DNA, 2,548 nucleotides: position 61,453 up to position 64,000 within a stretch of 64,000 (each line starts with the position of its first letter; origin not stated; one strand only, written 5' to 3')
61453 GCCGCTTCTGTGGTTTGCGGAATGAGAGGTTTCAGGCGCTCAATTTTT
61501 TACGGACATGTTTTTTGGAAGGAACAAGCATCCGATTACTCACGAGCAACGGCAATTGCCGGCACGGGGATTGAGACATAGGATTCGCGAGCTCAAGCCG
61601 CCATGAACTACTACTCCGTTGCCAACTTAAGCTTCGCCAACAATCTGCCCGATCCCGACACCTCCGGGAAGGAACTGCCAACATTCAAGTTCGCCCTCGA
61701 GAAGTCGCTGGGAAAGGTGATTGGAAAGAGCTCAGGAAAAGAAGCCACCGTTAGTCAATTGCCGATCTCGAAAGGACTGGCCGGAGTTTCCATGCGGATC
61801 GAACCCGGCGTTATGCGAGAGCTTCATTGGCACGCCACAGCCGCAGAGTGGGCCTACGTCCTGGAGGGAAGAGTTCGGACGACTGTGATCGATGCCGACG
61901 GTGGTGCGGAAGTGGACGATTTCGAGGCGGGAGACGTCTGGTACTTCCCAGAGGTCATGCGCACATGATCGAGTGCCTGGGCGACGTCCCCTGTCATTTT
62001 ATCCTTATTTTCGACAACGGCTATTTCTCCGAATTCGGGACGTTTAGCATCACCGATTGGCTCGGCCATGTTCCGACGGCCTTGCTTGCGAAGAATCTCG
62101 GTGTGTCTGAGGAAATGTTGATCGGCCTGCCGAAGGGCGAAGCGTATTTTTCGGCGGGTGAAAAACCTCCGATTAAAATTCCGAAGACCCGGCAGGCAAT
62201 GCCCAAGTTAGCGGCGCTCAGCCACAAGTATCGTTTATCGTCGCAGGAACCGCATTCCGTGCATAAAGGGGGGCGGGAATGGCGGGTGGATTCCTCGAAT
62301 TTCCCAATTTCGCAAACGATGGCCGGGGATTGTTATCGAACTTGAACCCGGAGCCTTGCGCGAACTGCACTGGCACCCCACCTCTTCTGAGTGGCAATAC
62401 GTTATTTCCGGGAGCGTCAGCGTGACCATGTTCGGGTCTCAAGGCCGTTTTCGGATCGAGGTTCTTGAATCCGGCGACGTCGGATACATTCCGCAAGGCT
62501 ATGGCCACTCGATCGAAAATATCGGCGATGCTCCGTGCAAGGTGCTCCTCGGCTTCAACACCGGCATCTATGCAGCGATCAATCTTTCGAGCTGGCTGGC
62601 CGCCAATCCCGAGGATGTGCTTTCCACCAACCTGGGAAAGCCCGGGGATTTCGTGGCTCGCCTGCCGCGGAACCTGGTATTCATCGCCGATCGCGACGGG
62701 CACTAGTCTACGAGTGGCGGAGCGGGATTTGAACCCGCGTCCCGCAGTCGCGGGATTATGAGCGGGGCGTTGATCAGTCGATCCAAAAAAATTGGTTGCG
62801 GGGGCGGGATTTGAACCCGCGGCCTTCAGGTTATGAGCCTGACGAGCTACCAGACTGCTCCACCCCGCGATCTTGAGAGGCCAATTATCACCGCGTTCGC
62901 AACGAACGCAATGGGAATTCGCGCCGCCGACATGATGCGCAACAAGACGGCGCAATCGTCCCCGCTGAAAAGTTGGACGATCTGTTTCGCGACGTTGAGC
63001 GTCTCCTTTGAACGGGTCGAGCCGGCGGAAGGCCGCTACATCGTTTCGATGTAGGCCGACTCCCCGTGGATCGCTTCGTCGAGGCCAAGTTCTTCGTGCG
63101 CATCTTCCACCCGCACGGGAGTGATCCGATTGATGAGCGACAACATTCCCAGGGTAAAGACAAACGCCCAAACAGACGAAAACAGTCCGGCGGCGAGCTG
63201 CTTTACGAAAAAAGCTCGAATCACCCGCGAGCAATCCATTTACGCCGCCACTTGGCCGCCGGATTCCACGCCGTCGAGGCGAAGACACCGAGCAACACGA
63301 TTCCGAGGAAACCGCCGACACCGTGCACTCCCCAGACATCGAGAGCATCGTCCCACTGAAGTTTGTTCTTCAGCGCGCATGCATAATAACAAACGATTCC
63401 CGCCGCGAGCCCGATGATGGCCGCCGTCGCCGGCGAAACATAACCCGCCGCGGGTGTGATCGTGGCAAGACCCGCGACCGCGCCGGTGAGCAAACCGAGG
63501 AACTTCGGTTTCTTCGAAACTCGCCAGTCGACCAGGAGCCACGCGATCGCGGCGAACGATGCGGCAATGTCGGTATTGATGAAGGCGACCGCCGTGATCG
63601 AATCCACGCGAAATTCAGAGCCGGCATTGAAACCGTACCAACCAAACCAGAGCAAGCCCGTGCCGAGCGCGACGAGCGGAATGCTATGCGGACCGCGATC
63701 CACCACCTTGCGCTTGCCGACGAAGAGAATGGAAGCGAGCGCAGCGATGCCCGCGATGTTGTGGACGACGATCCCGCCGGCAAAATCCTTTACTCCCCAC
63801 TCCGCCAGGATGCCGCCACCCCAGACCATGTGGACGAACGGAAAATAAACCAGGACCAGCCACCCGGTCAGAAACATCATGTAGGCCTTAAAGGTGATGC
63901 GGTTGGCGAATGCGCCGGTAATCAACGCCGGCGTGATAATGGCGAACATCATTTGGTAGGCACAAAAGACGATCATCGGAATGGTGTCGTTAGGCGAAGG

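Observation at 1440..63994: Hyper-abundant 8/9-mer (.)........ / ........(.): about 25 exact copies where about 2 are expected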

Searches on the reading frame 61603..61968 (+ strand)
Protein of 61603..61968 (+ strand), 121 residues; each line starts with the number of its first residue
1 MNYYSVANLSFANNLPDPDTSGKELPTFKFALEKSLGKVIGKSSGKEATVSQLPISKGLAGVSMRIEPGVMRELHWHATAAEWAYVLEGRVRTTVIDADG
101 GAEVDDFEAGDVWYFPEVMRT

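Call 57: search_protein_families(library=pfam, proteins=[window:61603-61968:+], max_evalue=0.01)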
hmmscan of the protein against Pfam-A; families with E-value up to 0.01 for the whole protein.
window:61603-61968:+ (121 aa): 3 families
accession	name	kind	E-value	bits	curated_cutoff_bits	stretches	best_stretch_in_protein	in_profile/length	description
PF00190.28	Cupin_1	-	6.4e-14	52.2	22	1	46-117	18-93/151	Cupin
PF07883.17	Cupin_2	-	1e-08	35.2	27.2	1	64-116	3-49/70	Cupin domain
PF05899.18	Cupin_3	-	1.9e-06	27.9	23.5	1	74-119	19-60/74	EutQ-like cupin domain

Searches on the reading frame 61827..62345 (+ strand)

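Call 57: search_protein_families(library=pfam, proteins=[window:61827-62345:+], max_evalue=0.01)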
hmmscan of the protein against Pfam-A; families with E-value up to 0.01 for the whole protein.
window:61827-62345:+ (172 aa): 1 family
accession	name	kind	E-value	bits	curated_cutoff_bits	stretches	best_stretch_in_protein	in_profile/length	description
PF00190.28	Cupin_1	-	3e-05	24.1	22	1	30-96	81-148/151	Cupin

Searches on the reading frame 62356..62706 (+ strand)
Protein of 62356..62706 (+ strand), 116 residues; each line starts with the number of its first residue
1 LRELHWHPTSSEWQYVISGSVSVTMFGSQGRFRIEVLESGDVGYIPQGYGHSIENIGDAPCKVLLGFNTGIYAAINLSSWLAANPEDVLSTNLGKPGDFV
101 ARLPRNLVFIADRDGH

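Call 57: search_protein_families(library=pfam, proteins=[window:62356-62706:+], max_evalue=0.01)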
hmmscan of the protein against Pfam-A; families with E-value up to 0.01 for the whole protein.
window:62356-62706:+ (116 aa): 5 families
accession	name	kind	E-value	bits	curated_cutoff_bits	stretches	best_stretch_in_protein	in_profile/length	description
PF00190.28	Cupin_1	-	2.9e-19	69.6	22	1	1-93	45-143/151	Cupin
PF07883.17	Cupin_2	-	1.3e-11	44.5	27.2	1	3-64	12-67/70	Cupin domain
PF14667.12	Polysacc_synt_C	-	0.00037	21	28.7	1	4-66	33-98/111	Polysaccharide biosynthesis C-terminal domain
PF05899.18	Cupin_3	-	0.0032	17.6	23.5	1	4-49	19-60/74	EutQ-like cupin domain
PF01050.24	MannoseP_isomer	-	0.0038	17.9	23.6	1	5-64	46-98/116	Mannose-6-phosphate isomerase C-terminal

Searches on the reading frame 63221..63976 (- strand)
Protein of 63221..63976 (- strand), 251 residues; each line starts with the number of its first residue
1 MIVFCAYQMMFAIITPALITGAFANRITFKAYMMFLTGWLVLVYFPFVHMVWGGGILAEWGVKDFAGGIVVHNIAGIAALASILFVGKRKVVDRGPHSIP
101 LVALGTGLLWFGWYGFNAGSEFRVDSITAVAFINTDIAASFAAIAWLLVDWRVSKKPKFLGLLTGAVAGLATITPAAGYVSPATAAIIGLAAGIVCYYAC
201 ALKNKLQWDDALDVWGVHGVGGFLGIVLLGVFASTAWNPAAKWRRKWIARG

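Call 37: search_protein_families(library=pfam, proteins=[window:63221-63976:-])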
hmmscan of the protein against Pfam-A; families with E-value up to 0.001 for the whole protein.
window:63221-63976:- (251 aa): 1 family
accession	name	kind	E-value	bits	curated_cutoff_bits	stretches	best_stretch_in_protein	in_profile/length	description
PF00909.26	Ammonium_transp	-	1e-74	252.1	23.2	1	3-242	86-334/399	Ammonium Transporter Family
